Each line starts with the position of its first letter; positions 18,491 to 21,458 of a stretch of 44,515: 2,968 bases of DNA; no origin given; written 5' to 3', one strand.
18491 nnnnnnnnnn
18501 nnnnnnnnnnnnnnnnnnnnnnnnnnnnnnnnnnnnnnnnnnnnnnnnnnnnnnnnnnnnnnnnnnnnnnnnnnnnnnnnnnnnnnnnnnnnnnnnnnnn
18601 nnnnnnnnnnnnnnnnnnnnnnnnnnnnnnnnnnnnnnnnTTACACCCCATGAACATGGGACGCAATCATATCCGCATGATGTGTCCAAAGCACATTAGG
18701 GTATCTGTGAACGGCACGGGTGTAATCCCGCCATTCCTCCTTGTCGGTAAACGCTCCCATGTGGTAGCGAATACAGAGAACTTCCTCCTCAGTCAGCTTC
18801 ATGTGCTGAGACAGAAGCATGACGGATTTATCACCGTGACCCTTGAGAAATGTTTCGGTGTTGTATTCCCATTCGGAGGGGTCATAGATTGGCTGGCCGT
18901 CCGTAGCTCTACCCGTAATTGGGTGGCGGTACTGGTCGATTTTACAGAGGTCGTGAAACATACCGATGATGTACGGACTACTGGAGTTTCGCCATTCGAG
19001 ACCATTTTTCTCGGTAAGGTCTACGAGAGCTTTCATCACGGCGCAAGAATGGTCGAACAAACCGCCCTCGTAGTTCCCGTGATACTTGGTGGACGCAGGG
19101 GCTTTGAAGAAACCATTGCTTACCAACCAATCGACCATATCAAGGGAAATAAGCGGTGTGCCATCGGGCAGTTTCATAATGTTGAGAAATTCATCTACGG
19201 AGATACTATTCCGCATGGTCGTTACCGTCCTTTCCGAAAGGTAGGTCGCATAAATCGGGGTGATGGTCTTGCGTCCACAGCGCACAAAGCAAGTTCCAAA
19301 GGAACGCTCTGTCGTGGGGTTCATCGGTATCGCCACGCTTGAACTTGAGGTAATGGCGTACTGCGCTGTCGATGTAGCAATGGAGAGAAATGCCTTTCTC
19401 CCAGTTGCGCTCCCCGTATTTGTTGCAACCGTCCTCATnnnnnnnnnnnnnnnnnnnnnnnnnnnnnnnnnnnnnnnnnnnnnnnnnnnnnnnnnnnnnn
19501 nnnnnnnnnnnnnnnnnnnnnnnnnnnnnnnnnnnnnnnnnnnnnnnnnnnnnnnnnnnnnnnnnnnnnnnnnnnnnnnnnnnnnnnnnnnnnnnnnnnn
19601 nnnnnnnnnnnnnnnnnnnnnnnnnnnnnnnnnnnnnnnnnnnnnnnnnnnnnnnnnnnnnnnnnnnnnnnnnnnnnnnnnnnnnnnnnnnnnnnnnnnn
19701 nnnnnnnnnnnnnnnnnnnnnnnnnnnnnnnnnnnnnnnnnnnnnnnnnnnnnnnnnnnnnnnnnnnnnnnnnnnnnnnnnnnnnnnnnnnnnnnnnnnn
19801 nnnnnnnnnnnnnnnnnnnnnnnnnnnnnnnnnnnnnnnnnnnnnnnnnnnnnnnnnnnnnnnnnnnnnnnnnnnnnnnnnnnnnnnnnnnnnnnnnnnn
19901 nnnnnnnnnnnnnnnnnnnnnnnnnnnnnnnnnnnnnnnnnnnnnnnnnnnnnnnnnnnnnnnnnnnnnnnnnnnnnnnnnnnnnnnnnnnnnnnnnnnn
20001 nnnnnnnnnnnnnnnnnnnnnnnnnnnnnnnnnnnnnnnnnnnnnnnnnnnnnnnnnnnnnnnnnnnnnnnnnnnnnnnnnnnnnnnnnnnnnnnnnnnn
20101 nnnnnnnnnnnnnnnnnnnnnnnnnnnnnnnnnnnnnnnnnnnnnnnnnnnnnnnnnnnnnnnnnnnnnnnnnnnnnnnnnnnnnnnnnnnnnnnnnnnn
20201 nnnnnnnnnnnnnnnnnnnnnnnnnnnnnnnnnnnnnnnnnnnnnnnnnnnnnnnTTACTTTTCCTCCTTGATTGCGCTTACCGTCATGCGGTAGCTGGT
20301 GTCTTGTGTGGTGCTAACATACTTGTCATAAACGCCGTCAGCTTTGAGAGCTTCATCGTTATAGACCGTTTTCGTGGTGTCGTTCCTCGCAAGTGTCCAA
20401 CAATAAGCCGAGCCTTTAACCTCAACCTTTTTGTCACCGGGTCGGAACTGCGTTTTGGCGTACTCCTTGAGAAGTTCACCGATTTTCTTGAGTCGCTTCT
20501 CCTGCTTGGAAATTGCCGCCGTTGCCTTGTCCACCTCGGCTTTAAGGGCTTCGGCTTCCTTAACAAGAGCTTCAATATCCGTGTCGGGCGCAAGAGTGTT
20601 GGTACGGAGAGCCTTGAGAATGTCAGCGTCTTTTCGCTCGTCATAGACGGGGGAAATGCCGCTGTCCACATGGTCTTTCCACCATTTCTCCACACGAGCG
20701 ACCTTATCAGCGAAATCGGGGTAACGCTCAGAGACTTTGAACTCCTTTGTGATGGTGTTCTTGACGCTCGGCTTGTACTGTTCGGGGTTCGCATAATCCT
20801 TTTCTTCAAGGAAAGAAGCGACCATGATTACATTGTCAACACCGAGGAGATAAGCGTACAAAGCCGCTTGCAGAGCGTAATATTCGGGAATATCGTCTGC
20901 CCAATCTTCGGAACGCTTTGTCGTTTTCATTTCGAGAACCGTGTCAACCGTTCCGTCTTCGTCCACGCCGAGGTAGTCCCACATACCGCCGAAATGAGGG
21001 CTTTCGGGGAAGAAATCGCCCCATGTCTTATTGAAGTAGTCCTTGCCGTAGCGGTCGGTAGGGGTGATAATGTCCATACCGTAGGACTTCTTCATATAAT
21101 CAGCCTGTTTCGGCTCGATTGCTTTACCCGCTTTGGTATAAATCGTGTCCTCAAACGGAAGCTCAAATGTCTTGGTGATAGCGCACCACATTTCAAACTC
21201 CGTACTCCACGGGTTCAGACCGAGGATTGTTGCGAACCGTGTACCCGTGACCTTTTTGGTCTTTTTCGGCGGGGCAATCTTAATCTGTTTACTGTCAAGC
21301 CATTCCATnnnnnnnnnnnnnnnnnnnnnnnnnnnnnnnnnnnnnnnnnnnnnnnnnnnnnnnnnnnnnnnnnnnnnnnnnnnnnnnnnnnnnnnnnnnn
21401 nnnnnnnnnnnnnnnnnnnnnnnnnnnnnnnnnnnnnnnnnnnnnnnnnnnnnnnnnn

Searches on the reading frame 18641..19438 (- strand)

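Call 27: search_protein_families(library=phrogs, proteins=[window:18641-19438:-], max_evalue=0.001)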
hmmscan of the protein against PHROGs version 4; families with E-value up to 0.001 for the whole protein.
window:18641-19438:- (265 aa): 2 families
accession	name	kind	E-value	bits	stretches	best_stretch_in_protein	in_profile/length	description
phrog_5889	-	unknown function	5.5e-34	118.6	1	101-262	37-195/242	-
phrog_28876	-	other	1.3e-29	104.2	1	101-262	24-192/435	metal-dependent phosphohydrolase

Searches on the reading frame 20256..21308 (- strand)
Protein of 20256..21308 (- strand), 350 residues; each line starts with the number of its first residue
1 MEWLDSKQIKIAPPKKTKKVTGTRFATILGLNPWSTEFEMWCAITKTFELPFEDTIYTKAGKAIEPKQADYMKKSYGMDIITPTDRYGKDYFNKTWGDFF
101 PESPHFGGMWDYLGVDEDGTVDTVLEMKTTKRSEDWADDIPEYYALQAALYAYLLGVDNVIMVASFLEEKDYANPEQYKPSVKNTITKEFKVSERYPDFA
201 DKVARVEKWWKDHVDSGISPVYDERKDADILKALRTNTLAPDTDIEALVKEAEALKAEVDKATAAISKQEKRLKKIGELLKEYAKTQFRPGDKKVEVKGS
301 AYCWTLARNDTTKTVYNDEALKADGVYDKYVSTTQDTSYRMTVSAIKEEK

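Call 28: search_protein_families(library=phrogs, proteins=[window:20256-21308:-], max_evalue=0.001)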
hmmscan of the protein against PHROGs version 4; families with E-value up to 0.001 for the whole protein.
window:20256-21308:- (350 aa): 2 families
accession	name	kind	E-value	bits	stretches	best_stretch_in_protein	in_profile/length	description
phrog_434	-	DNA, RNA and nucleotide metabolism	3.8e-30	106.3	1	17-349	65-367/372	RecE-like recombination exonuclease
phrog_1706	-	DNA, RNA and nucleotide metabolism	0.00027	21.5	0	119-225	133-228/293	CRISPR/Cas system associated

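Call 76: search_protein_families(library=pfam, proteins=[window:20256-21308:-], max_evalue=0.1)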
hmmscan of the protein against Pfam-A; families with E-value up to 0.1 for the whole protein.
window:20256-21308:- (350 aa): 4 families
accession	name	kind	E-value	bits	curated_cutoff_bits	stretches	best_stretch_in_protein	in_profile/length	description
PF09588.16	YqaJ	-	8.4e-10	39.5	22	1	17-153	7-145/150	YqaJ-like viral recombinase domain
PF07926.17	TPR_MLP1_2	-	0.028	14.9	36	1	226-281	54-109/129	TPR/MLP1/MLP2-like protein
PF12939.12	DUF3837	-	0.03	15.3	25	1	251-286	48-83/101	Domain of unknown function (DUF3837)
PF05659.16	RPW8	-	0.064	13.3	30.4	0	244-295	43-94/139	Arabidopsis broad-spectrum mildew resistance protein RPW8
